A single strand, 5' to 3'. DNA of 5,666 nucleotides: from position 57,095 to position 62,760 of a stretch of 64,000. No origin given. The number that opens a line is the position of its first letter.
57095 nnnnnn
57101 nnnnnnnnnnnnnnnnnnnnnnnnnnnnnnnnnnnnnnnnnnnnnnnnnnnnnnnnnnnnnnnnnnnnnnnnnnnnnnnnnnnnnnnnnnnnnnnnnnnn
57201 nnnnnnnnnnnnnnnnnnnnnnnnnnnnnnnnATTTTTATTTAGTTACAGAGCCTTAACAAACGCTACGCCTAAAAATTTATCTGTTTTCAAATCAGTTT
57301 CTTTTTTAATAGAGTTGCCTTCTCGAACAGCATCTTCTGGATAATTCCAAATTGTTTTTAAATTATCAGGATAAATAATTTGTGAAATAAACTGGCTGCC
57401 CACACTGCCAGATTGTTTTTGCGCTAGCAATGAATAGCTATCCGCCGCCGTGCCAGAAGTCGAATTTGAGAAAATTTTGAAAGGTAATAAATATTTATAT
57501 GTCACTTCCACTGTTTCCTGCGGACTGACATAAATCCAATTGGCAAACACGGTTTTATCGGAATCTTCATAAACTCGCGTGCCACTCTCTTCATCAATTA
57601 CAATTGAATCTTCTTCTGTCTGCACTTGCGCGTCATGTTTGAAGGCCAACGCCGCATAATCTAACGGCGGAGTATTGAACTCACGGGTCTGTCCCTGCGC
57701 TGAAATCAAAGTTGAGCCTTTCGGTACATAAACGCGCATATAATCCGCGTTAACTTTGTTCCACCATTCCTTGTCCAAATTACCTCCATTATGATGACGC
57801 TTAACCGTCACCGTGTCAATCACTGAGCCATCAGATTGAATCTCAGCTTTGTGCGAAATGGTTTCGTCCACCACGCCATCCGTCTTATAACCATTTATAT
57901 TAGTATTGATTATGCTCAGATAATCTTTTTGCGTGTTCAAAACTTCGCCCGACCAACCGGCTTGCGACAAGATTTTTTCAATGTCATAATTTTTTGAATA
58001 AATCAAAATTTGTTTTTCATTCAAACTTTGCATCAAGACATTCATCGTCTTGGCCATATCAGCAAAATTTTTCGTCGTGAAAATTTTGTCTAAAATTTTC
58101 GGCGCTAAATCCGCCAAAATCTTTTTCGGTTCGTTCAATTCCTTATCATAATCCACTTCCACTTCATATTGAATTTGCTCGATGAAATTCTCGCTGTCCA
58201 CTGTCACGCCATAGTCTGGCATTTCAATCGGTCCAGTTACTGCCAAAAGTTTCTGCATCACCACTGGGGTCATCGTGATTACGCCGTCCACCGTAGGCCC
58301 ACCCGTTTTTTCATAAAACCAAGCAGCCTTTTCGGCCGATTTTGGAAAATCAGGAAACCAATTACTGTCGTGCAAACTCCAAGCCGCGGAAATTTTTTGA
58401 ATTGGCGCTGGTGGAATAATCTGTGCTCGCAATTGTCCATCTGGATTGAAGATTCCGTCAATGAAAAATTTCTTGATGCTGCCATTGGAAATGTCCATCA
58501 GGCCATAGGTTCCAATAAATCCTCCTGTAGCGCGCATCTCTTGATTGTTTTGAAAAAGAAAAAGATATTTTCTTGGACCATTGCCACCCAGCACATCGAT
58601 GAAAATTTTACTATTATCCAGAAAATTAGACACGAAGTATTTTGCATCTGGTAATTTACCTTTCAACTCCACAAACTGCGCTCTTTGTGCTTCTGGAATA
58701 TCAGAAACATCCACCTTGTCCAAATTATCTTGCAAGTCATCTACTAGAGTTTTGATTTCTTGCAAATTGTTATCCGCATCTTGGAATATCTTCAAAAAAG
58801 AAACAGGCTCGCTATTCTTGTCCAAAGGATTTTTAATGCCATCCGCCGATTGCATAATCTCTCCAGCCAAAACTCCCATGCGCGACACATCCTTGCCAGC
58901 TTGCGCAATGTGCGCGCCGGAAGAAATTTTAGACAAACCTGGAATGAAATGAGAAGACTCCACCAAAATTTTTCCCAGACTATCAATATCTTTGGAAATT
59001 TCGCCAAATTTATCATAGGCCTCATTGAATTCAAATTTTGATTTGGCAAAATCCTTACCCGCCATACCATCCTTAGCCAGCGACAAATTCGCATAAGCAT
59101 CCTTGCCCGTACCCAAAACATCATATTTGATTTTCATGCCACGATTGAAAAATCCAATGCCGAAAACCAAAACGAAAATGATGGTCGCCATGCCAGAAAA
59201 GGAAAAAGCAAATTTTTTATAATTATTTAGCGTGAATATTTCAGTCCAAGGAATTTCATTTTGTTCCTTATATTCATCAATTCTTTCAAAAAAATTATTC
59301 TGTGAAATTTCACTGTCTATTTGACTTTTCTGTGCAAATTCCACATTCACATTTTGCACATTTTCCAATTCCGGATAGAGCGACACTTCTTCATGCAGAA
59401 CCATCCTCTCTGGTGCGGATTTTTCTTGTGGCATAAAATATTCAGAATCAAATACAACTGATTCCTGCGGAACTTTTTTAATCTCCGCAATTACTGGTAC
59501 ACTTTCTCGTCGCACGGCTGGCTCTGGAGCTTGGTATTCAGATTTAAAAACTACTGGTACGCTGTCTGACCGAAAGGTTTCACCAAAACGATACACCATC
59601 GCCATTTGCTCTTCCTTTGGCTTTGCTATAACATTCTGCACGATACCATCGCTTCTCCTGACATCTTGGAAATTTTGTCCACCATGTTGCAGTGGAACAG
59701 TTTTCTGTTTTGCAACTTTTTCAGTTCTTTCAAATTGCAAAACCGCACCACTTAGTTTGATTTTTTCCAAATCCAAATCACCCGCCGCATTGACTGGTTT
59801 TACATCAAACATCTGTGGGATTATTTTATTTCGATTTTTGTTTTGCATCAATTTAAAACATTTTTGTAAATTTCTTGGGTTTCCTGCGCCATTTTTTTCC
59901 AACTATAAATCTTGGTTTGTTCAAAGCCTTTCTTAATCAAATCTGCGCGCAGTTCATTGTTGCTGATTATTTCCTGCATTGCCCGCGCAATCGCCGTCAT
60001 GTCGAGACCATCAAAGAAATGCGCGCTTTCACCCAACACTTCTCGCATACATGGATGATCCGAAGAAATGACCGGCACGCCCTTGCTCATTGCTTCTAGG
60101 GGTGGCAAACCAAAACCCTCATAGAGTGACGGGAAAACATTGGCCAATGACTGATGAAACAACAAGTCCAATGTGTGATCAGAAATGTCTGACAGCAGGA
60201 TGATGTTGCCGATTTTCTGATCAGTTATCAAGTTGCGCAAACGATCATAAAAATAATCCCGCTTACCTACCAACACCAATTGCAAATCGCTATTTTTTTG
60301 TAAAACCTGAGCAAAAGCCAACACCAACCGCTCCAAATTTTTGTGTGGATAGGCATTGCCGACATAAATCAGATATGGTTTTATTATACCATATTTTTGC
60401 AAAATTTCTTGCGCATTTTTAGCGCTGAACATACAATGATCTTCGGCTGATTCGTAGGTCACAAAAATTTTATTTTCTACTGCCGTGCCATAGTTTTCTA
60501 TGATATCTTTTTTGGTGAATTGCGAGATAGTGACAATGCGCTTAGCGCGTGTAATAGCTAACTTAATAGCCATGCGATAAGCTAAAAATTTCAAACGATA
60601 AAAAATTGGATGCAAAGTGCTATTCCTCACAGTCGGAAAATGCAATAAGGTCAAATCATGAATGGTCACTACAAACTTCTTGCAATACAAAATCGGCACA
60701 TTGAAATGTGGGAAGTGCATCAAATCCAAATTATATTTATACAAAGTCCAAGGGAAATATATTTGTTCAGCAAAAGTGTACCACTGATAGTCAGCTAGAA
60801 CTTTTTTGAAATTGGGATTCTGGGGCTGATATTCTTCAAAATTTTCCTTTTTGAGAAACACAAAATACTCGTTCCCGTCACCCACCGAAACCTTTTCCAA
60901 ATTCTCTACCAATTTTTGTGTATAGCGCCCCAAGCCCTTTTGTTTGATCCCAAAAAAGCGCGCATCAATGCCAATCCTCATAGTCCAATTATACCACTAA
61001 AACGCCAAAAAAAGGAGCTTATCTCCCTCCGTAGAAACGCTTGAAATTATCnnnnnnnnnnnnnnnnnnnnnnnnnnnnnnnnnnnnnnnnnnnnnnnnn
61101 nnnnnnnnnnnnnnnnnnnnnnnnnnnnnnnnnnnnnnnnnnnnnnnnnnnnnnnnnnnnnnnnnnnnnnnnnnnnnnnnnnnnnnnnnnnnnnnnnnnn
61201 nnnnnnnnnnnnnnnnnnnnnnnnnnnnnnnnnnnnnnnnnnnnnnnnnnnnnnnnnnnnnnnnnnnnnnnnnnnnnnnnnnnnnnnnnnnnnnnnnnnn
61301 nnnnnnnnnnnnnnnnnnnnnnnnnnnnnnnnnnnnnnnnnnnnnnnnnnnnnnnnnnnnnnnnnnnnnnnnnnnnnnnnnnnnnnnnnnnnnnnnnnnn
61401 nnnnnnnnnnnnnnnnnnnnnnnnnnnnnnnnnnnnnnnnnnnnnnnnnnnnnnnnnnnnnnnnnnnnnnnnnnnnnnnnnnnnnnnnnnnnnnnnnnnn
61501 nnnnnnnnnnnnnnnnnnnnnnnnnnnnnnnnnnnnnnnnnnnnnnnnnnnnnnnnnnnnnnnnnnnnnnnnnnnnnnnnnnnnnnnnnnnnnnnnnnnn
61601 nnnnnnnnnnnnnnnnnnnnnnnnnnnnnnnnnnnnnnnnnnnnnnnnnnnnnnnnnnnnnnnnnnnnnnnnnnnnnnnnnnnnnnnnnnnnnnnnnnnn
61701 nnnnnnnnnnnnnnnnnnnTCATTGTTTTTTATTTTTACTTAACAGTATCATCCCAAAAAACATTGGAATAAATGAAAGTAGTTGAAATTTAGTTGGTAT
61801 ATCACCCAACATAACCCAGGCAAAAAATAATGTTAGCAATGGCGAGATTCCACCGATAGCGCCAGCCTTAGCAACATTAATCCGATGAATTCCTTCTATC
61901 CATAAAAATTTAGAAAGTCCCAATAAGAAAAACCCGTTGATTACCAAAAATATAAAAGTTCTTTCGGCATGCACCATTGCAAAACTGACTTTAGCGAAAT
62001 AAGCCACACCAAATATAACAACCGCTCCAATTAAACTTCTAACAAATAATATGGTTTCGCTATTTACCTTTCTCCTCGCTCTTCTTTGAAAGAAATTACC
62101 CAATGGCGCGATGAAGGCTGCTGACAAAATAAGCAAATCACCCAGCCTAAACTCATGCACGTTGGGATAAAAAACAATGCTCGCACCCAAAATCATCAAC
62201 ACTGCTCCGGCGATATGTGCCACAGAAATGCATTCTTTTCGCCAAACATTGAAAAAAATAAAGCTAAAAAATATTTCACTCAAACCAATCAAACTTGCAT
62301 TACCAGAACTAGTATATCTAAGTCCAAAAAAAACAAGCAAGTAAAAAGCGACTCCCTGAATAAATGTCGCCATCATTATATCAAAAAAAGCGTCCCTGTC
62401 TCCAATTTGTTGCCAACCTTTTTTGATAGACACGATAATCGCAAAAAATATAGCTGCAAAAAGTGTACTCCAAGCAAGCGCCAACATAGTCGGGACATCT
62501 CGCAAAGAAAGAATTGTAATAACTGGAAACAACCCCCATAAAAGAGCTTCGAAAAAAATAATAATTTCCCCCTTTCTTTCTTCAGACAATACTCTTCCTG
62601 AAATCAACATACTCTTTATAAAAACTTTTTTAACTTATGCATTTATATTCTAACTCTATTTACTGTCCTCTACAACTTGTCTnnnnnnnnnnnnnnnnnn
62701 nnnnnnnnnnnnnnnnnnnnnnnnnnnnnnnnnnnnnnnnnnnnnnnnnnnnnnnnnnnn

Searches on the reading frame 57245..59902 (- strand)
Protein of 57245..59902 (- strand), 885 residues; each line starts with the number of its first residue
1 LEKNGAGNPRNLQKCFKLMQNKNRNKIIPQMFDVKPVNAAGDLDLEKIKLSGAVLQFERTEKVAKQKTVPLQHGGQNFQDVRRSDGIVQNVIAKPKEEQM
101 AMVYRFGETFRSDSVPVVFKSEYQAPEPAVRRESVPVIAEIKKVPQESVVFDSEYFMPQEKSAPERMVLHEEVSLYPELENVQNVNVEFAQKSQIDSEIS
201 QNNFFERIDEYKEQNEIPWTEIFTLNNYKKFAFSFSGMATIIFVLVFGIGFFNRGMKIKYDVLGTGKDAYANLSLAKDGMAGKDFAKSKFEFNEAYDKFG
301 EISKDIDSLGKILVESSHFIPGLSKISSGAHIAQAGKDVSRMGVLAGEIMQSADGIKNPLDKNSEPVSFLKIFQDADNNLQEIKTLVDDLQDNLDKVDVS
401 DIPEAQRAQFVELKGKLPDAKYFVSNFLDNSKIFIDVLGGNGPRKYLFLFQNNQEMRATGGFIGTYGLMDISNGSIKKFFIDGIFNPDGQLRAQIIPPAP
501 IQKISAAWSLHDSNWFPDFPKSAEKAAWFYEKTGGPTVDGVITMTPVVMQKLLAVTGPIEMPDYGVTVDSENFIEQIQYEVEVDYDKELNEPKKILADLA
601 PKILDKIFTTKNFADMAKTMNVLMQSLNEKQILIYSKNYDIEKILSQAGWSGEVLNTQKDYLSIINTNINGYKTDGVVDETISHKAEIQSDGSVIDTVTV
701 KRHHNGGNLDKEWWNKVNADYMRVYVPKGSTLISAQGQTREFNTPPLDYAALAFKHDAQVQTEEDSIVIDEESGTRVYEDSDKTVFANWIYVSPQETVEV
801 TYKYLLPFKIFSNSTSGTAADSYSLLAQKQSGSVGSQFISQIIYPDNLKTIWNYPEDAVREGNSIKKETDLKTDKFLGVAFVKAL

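Call 71: search_protein_families(library=pfam, proteins=[window:57245-59902:-], max_evalue=0.00001)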
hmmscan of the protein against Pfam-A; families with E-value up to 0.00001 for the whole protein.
window:57245-59902:- (885 aa): 1 family
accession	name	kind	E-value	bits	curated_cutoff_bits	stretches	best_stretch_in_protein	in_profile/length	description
PF13196.11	DUF4012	-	8.1e-33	114.4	28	1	441-580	1-142/144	Protein of unknown function (DUF4012)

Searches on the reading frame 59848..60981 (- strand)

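Call 71: search_protein_families(library=pfam, proteins=[window:59848-60981:-], max_evalue=0.00001)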
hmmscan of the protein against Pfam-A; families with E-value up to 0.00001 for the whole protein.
window:59848-60981:- (377 aa): 4 families
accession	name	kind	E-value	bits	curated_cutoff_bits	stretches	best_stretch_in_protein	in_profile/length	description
PF00534.26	Glycos_transf_1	-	6.5e-32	110.9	26.4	1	201-354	15-171/172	Glycosyl transferases group 1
PF13692.12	Glyco_trans_1_4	-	3.1e-23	83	27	1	202-341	2-142/142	Glycosyl transferases group 1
PF13439.12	Glyco_transf_4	-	2.6e-08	34.5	28.5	1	16-174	3-161/170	Glycosyltransferase Family 4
PF20706.3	GT4-conflict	-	3.1e-07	30.1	26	1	211-319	209-323/385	Family 4 Glycosyltransferase in conflict systems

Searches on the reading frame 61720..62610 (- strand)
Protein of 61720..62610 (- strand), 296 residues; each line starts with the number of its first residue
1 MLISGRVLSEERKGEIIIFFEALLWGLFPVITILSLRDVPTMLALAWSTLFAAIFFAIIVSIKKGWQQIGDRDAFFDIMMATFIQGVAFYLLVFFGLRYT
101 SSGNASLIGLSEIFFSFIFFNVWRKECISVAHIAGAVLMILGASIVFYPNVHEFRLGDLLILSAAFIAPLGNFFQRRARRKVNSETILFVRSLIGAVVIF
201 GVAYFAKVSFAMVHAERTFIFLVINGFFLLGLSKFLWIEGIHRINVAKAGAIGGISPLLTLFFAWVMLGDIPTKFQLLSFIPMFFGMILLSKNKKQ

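Call 71: search_protein_families(library=pfam, proteins=[window:61720-62610:-], max_evalue=0.00001)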
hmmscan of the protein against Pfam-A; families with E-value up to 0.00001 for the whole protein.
window:61720-62610:- (296 aa): 1 family
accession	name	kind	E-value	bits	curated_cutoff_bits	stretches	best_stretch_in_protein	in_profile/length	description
PF00892.27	EamA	-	7.3e-39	133.6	28.2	2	156-291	2-134/135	EamA-like transporter family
